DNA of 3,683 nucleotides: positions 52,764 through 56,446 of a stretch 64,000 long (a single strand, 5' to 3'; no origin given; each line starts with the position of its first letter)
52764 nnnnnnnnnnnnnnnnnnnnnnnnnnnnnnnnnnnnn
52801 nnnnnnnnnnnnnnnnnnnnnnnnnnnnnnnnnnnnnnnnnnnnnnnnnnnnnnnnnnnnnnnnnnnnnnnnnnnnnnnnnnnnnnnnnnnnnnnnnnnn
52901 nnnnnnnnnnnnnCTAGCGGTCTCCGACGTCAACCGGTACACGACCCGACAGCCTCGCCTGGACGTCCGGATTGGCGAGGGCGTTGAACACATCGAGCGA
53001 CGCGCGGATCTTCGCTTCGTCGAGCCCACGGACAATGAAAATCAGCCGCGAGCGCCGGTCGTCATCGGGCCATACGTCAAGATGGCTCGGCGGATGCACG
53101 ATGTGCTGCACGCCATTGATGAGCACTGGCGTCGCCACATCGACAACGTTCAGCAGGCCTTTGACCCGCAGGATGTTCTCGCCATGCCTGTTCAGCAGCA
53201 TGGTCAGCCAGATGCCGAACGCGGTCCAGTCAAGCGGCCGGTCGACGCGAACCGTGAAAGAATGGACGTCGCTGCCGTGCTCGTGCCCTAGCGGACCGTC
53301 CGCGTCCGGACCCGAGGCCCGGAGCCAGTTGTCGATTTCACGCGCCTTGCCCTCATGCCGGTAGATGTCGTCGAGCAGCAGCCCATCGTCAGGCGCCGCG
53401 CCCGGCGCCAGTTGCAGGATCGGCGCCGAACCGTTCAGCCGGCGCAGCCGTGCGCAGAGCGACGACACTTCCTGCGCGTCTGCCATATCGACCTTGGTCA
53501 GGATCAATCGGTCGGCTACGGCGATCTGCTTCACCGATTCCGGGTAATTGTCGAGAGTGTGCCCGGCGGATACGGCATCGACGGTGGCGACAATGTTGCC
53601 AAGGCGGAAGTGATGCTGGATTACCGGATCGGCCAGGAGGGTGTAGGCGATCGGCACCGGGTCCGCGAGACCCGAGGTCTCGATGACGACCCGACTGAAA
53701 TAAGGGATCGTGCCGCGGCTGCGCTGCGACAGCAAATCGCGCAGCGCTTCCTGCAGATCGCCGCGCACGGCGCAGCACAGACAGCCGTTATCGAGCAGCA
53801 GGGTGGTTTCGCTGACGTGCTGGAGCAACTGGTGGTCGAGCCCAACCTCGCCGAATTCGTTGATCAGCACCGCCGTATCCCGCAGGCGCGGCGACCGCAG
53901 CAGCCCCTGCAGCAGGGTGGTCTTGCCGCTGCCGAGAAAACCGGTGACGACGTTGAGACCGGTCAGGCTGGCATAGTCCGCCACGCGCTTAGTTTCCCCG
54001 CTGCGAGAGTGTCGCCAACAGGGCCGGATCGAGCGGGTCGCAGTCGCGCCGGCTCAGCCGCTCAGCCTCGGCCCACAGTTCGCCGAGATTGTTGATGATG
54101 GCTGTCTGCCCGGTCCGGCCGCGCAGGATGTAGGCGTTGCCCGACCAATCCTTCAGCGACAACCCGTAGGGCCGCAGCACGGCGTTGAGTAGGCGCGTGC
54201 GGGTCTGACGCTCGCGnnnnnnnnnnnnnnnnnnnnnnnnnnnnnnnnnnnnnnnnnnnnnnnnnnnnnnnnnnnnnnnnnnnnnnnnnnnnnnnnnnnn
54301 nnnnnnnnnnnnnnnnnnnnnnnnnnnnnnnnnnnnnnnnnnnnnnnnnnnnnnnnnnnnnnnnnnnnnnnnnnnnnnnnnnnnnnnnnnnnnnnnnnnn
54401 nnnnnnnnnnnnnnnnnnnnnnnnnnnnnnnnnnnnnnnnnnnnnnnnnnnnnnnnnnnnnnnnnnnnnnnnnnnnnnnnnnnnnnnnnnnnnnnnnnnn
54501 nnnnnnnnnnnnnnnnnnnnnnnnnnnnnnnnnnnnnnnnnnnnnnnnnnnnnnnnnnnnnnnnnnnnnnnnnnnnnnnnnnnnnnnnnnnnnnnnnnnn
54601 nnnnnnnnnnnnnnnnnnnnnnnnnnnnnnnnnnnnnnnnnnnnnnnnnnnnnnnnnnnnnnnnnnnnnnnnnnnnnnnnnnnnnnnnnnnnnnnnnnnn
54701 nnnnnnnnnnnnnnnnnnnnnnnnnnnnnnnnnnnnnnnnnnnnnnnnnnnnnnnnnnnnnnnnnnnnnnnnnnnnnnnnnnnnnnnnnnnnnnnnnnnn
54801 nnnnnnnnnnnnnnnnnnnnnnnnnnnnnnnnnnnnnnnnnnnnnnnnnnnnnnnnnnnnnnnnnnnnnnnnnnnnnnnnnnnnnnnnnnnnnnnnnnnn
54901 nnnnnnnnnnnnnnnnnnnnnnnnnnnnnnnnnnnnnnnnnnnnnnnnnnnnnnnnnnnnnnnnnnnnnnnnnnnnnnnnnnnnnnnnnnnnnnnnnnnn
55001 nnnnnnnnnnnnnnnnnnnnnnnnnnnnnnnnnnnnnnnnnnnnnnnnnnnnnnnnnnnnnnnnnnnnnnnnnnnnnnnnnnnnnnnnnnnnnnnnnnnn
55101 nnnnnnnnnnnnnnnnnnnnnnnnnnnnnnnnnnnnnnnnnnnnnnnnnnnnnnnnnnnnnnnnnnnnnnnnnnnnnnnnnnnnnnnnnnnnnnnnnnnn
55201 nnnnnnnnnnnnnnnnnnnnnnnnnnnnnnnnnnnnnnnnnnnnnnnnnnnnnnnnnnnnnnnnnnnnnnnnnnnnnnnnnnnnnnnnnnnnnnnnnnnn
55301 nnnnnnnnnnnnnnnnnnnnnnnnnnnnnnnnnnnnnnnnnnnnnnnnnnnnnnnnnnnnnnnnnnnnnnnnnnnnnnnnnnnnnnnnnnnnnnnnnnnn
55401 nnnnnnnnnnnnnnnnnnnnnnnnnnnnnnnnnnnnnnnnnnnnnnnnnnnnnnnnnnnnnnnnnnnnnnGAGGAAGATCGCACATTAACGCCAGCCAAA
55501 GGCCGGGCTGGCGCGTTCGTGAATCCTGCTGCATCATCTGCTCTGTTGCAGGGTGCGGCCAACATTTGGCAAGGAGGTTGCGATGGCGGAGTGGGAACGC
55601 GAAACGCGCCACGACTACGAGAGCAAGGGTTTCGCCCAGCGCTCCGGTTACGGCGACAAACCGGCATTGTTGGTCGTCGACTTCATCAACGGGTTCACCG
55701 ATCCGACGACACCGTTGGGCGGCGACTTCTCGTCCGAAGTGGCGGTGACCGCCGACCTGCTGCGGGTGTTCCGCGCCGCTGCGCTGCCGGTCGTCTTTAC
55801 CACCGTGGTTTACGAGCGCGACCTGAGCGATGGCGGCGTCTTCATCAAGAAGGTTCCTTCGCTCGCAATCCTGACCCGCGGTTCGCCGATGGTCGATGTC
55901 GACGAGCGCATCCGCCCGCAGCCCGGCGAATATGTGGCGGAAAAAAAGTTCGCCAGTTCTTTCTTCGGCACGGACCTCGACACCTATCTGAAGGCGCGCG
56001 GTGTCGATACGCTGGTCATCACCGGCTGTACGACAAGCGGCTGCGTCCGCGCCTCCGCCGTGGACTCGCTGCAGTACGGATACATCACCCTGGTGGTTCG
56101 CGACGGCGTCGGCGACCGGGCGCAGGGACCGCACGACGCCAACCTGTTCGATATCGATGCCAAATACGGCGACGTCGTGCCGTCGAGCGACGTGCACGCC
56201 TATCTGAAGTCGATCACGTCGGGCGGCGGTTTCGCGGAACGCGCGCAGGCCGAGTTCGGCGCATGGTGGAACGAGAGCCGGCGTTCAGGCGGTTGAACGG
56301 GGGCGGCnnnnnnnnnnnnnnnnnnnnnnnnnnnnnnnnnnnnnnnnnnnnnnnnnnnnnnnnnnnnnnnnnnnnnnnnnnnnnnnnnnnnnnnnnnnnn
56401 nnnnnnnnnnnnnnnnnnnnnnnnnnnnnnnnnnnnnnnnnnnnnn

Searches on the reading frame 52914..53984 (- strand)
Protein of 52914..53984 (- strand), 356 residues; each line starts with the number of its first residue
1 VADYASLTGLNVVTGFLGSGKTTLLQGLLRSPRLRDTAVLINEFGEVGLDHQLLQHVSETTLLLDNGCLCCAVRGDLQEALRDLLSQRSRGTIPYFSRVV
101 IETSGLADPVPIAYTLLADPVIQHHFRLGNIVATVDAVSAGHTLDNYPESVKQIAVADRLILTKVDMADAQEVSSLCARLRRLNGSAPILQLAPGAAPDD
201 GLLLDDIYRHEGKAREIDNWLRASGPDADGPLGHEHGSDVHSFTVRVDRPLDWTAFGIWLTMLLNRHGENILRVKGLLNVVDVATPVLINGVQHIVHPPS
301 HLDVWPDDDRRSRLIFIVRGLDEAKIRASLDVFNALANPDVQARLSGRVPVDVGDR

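Call 13: search_protein_families(library=ncbifam, proteins=[window:52914-53984:-], max_evalue=0.00001)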
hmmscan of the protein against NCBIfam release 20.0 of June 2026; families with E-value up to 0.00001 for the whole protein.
window:52914-53984:- (356 aa): 5 families
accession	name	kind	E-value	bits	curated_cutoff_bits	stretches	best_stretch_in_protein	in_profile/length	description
NF008578.0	PRK11537.1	equivalog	7.4e-58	196.2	361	1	11-332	7-315/318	GTPase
TIGR02475.1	CobW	equivalog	4.8e-40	137.5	332.1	2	11-142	7-140/342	cobalamin biosynthesis protein CobW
NF038288.1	chaper_GTP_ZigA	equivalog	3.2e-31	108.6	600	2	11-139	4-137/390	zinc metallochaperone GTPase ZigA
NF041053.1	CobW_rel_Se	equivalog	6.3e-11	42.3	180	1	13-184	6-173/195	CobW-related selenoprotein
NF047431.1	hiber_recruit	equivalog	2.8e-07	29.8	375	0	54-114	54-108/402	ribosome hibernation factor-recruiting GTPase MRF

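Call 14: search_protein_families(library=pfam, proteins=[window:52914-53984:-], max_evalue=0.0001)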
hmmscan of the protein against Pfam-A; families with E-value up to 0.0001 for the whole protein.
window:52914-53984:- (356 aa): 2 families
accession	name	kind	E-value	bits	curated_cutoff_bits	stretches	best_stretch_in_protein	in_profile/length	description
PF02492.25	cobW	-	9.3e-44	149.6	20.7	1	11-190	3-179/180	CobW/HypB/UreG, nucleotide-binding domain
PF07683.19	CobW_C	-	2.9e-24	85.2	22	1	240-331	1-91/94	Cobalamin synthesis protein cobW C-terminal domain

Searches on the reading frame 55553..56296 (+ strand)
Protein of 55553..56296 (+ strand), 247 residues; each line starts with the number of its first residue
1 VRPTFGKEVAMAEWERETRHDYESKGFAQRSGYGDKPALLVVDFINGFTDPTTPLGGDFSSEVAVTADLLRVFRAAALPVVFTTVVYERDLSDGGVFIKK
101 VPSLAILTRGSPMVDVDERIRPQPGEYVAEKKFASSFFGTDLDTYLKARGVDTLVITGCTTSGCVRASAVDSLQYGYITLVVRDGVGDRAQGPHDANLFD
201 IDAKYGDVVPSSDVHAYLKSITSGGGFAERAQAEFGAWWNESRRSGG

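Call 37: search_protein_families(library=pfam, proteins=[window:55553-56296:+], max_evalue=0.001)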
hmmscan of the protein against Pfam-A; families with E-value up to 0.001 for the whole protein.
window:55553-56296:+ (247 aa): 1 family
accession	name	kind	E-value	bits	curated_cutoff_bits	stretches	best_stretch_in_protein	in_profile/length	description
PF00857.26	Isochorismatase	-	2.8e-35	122.4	27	1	38-209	2-171/175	Isochorismatase domain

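Call 90: search_protein_families(library=ncbifam, proteins=[window:55553-56296:+], max_evalue=0.00001)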
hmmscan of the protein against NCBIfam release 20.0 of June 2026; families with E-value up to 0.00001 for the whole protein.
window:55553-56296:+ (247 aa): 4 families
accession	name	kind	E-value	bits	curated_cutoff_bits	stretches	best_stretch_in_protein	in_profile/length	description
NF050097.1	BiurAmidohydBiuH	equivalog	5.5e-16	58.7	370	1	100-202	100-202/221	biuret amidohydrolase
TIGR03614.1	RutB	equivalog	9.6e-15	54.8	377.95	1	106-217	106-218/226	pyrimidine utilization protein B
NF008517.0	PRK11440.1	equivalog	4e-11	43.2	195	1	37-209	9-179/188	hydrolase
NF008623.0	PRK11609.1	equivalog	1.3e-08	34.9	174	1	140-188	132-180/213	bifunctional nicotinamidase/pyrazinamidase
